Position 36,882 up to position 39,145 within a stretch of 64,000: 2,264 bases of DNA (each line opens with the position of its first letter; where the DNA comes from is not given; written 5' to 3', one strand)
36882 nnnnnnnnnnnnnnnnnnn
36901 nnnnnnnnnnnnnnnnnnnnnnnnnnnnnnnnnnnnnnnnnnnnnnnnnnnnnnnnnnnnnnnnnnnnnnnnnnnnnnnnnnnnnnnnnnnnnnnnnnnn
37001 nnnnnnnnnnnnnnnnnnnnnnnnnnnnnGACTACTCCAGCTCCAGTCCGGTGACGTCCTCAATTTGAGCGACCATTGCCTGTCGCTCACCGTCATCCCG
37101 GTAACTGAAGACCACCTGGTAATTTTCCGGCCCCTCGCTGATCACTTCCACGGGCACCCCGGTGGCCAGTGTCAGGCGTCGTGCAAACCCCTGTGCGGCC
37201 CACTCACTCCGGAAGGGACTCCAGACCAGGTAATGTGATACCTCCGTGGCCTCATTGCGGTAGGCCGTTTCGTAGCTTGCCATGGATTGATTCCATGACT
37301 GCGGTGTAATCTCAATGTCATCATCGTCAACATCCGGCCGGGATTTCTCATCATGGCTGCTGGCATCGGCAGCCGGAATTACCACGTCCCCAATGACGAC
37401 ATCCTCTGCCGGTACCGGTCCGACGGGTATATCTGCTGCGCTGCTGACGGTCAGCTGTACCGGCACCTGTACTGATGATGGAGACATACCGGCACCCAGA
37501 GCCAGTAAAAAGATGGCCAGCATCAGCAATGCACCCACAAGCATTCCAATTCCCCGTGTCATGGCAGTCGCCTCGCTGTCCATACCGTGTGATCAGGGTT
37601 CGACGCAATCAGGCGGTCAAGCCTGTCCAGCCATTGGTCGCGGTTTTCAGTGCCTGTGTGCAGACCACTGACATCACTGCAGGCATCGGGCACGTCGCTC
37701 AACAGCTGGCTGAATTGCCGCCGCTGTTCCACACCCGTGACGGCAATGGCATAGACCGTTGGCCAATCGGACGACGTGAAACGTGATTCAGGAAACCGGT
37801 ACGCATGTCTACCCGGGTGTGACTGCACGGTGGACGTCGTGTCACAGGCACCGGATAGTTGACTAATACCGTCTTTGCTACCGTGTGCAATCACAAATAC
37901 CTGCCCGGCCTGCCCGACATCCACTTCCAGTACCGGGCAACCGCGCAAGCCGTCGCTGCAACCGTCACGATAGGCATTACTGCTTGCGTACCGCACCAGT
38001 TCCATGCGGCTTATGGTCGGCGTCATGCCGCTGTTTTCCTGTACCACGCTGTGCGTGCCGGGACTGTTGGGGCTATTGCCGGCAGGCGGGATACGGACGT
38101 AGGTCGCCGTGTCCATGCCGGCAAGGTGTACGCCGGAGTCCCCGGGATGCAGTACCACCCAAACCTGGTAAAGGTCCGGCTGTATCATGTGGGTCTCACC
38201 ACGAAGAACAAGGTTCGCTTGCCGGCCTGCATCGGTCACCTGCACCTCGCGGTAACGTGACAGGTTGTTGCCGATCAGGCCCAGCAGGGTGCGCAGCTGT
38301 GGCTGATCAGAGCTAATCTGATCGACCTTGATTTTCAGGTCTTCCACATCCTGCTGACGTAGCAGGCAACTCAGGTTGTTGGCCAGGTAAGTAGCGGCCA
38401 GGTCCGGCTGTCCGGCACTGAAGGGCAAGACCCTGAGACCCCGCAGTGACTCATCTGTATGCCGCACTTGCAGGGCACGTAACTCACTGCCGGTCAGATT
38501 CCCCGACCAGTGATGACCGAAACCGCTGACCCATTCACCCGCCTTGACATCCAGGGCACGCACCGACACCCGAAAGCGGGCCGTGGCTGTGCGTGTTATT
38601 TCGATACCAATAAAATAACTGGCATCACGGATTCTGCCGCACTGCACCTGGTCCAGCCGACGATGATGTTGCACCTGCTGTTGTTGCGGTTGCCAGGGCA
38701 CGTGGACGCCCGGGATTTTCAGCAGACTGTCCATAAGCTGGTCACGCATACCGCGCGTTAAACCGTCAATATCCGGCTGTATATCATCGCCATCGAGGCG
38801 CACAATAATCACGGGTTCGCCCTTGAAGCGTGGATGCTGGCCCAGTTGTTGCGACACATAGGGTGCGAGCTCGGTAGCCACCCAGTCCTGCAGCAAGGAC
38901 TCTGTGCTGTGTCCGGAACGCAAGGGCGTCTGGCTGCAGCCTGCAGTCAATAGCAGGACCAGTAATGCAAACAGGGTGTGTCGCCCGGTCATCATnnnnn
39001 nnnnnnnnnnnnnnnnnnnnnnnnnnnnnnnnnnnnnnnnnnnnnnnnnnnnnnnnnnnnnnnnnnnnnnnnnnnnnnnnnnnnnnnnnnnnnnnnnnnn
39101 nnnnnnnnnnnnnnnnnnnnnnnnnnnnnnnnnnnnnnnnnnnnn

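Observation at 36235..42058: Tightly coupled seven-gene operon of uncharacterised envelope proteins (secreted protein, lipoproteins, orphan MotA/ExbB-like channel, coiled-coil TM protein, SPOR protein, SLT transglycosylase)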

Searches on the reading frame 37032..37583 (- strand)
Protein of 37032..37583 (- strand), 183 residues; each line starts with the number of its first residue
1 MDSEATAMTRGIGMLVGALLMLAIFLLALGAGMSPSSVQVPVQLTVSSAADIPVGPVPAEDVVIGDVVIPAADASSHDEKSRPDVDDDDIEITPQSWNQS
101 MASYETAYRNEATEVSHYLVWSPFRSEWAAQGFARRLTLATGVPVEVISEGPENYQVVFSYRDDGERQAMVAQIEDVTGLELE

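Call 3: search_protein_families(library=pfam, proteins=[window:37032-37583:-], max_evalue=0.1)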
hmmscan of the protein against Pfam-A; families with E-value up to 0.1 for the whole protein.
window:37032-37583:- (183 aa): 0 families

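Call 4: search_protein_families(library=ncbifam, proteins=[window:37032-37583:-], max_evalue=0.1)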
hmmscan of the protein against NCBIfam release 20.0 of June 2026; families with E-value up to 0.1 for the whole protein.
window:37032-37583:- (183 aa): 1 family
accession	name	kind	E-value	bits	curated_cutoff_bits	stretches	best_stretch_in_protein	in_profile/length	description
TIGR00184.1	purA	equivalog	0.095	11.5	395.55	0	127-158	387-418/425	adenylosuccinate synthase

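Call 5: search_protein_families(library=padloc, proteins=[window:37032-37583:-], max_evalue=0.1)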
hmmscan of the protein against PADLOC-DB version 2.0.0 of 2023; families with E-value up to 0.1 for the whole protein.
window:37032-37583:- (183 aa): 0 families

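Call 37: search_protein_families(library=pfam, alignment_id=A3, max_evalue=0.01)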
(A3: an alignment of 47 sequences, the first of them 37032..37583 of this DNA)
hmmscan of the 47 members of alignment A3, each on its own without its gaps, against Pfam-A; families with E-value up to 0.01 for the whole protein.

A. member 1, window:37032-37583:- (183 aa): 0 families

B. families by the number of members that match (of 47 scanned): 0 families

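Call 90: search_protein_families(library=phrogs, proteins=[window:37032-37583:-], max_evalue=0.01)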
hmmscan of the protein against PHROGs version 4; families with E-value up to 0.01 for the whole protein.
window:37032-37583:- (183 aa): 1 family
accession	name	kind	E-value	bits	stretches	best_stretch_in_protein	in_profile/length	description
phrog_4986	-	unknown function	0.0056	17.5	0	127-163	52-88/233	-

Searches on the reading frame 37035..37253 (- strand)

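Call 32: search_protein_families(library=pfam, proteins=[window:37035-37253:-], max_evalue=10)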
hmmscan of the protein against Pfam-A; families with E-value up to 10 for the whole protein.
seq(73 aa): 1 family
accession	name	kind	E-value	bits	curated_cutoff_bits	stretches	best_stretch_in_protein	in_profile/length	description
PF05036.18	SPOR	-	0.12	13.1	21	1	14-65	12-65/76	SPOR domain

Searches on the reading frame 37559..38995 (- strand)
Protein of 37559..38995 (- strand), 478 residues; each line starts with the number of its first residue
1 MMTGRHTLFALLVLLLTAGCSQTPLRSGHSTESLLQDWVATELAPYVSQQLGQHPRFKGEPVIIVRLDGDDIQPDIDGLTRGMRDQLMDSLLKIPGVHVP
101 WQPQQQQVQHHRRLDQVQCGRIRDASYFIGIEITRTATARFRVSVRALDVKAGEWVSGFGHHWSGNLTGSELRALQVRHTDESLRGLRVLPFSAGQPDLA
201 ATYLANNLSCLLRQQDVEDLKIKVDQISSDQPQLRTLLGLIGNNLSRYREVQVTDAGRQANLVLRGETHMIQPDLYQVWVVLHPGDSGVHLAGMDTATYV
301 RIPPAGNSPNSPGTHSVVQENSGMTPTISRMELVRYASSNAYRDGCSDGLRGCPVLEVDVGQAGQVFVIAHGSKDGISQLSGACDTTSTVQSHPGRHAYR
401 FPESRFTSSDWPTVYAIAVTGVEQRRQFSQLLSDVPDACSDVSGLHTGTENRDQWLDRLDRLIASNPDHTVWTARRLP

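Call 3: search_protein_families(library=pfam, proteins=[window:37559-38995:-], max_evalue=0.1)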
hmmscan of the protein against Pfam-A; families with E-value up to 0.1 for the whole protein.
window:37559-38995:- (478 aa): 0 families

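Call 4: search_protein_families(library=ncbifam, proteins=[window:37559-38995:-], max_evalue=0.1)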
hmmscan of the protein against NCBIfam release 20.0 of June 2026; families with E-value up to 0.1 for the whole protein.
window:37559-38995:- (478 aa): 0 families

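Call 5: search_protein_families(library=padloc, proteins=[window:37559-38995:-], max_evalue=0.1)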
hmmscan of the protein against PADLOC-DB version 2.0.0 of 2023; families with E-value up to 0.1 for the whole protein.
window:37559-38995:- (478 aa): 0 families

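Call 76: search_solved_structures(query=A9, max_evalue=5, show_alignments=2)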
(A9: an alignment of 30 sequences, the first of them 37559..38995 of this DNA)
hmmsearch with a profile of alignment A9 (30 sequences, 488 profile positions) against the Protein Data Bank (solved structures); distinct sequences matched with E-value up to 5: 1.
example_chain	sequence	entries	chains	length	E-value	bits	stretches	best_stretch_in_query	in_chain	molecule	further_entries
3lax_A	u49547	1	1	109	0.52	12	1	77-105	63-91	Phenylacetate-coenzyme A ligase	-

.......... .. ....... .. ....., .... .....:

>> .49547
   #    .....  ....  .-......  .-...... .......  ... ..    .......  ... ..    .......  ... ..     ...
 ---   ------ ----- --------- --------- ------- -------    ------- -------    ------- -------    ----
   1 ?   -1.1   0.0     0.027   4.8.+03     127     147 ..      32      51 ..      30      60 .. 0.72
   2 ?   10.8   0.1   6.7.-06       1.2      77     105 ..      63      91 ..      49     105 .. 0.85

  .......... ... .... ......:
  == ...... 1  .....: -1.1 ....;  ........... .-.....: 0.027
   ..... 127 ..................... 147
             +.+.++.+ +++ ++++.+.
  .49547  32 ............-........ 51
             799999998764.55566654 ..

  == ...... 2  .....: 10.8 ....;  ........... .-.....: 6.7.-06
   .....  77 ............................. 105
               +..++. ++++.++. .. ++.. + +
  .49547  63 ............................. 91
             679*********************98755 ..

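Call 90: search_protein_families(library=phrogs, proteins=[window:37559-38995:-], max_evalue=0.01)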
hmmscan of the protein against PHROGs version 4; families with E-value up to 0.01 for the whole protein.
window:37559-38995:- (478 aa): 0 families
